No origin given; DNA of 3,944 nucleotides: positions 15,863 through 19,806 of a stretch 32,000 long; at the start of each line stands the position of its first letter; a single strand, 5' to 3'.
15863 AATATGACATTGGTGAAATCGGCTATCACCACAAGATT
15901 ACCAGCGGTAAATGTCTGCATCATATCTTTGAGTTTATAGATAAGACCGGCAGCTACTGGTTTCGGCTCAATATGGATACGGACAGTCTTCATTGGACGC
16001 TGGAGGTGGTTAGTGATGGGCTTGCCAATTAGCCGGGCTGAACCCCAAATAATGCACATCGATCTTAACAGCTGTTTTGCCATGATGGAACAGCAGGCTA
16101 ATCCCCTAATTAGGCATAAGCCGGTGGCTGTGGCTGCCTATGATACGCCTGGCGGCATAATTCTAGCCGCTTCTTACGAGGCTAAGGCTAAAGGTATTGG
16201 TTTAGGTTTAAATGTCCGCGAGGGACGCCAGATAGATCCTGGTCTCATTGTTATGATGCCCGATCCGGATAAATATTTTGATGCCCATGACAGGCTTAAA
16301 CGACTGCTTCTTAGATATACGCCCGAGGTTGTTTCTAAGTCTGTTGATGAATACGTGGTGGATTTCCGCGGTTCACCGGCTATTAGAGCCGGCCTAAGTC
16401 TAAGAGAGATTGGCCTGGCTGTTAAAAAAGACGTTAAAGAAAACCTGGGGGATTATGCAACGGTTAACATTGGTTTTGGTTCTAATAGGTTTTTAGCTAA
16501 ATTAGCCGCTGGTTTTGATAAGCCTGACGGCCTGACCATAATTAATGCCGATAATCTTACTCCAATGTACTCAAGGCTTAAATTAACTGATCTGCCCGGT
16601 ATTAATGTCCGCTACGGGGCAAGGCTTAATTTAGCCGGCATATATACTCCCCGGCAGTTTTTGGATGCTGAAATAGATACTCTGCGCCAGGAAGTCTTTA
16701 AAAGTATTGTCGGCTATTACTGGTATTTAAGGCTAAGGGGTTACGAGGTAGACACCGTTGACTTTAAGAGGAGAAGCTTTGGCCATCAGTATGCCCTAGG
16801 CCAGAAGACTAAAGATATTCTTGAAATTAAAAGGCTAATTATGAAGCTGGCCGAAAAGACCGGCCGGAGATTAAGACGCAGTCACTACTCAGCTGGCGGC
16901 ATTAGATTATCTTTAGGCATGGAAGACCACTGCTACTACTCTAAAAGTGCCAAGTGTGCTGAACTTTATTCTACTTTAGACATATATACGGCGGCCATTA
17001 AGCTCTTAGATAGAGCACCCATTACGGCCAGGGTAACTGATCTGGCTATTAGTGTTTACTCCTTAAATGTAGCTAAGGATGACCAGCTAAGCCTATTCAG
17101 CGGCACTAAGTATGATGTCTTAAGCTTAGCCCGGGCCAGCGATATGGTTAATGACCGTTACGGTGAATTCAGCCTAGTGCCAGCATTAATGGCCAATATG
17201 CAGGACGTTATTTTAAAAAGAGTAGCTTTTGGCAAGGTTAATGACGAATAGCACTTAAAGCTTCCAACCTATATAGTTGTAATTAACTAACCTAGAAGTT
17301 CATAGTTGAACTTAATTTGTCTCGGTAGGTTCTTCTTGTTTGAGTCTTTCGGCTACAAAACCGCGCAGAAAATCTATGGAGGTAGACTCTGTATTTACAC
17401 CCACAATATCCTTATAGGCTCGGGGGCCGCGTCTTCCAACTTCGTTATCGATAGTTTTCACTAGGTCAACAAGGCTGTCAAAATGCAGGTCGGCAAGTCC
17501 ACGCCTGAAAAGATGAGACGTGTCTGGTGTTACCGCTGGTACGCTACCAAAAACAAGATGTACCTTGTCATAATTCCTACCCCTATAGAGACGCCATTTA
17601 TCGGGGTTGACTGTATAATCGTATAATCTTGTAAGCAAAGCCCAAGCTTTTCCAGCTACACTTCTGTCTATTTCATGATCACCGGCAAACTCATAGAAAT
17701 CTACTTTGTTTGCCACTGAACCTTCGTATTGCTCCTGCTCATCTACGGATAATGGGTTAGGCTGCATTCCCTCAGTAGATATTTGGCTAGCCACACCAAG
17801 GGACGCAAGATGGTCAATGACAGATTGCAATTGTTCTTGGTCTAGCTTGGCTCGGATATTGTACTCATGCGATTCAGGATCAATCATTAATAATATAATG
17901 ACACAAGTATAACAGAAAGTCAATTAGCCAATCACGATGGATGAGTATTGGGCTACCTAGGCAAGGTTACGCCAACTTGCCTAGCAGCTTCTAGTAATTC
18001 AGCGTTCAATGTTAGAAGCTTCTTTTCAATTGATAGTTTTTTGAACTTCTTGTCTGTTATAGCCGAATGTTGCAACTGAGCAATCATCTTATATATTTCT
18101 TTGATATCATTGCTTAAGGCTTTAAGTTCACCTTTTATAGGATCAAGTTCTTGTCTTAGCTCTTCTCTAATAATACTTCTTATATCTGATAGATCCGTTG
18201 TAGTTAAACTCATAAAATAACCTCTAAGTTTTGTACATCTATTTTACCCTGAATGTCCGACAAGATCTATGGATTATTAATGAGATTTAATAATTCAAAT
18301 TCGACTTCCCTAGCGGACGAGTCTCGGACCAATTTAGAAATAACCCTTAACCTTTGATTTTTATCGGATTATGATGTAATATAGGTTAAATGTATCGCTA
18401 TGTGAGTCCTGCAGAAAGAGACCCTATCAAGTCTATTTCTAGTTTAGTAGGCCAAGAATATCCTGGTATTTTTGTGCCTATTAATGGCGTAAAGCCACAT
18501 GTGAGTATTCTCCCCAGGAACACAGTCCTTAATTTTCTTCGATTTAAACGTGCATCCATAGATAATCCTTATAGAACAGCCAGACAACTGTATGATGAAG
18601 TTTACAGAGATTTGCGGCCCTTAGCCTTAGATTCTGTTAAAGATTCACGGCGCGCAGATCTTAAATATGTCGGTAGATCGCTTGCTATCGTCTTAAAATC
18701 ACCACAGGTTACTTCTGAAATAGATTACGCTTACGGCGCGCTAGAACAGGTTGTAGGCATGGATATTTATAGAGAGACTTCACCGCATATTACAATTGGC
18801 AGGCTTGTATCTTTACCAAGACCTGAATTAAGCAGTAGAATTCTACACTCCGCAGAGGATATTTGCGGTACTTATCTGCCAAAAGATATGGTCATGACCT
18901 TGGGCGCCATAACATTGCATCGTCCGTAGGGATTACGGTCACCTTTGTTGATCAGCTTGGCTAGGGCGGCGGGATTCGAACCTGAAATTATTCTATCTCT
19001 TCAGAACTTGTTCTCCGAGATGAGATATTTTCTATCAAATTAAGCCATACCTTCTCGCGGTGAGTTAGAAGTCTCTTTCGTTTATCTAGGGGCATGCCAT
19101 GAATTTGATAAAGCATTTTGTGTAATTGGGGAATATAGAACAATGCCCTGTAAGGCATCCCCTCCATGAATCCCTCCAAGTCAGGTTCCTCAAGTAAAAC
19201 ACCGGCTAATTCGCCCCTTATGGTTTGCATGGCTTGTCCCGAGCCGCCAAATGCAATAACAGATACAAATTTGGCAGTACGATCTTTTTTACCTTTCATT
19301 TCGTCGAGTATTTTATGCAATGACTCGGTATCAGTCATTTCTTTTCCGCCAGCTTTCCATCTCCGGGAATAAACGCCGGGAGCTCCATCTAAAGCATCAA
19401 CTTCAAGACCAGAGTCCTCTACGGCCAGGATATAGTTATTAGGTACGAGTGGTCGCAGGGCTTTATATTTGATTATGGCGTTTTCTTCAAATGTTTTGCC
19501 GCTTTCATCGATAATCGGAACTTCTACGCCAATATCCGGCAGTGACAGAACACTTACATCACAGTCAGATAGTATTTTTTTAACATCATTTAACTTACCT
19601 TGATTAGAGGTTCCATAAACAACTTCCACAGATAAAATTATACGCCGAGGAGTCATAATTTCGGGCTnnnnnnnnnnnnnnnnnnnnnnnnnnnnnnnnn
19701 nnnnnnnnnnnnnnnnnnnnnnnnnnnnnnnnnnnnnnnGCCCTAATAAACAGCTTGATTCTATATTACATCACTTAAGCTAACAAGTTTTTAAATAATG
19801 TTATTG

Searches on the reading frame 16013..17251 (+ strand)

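Call 70: search_protein_families(library=pfam, proteins=[window:16013-17251:+], max_evalue=0.0001)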
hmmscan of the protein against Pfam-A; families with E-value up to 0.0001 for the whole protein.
window:16013-17251:+ (412 aa): 2 families
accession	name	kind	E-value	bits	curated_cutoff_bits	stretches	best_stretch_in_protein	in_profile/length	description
PF00817.25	IMS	-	9.7e-28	97.4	23.2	1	16-166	1-147/148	impB/mucB/samB family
PF11799.13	IMS_C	-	3.2e-12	47.3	20.7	1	253-361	1-109/109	impB/mucB/samB family C-terminal domain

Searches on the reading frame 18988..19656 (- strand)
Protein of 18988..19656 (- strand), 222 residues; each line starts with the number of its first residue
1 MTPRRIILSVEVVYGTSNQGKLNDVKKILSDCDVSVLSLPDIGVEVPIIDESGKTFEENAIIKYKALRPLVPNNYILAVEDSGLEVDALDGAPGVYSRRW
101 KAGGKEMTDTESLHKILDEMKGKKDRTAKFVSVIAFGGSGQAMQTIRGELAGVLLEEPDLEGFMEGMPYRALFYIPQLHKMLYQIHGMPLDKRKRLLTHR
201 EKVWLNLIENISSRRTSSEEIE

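Call 70: search_protein_families(library=pfam, proteins=[window:18988-19656:-], max_evalue=0.0001)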
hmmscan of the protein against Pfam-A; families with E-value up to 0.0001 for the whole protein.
window:18988-19656:- (222 aa): 1 family
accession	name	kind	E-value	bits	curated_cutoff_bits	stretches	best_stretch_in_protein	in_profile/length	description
PF01725.21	Ham1p_like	-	1.5e-36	126.5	22.5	1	13-203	2-179/186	Ham1 family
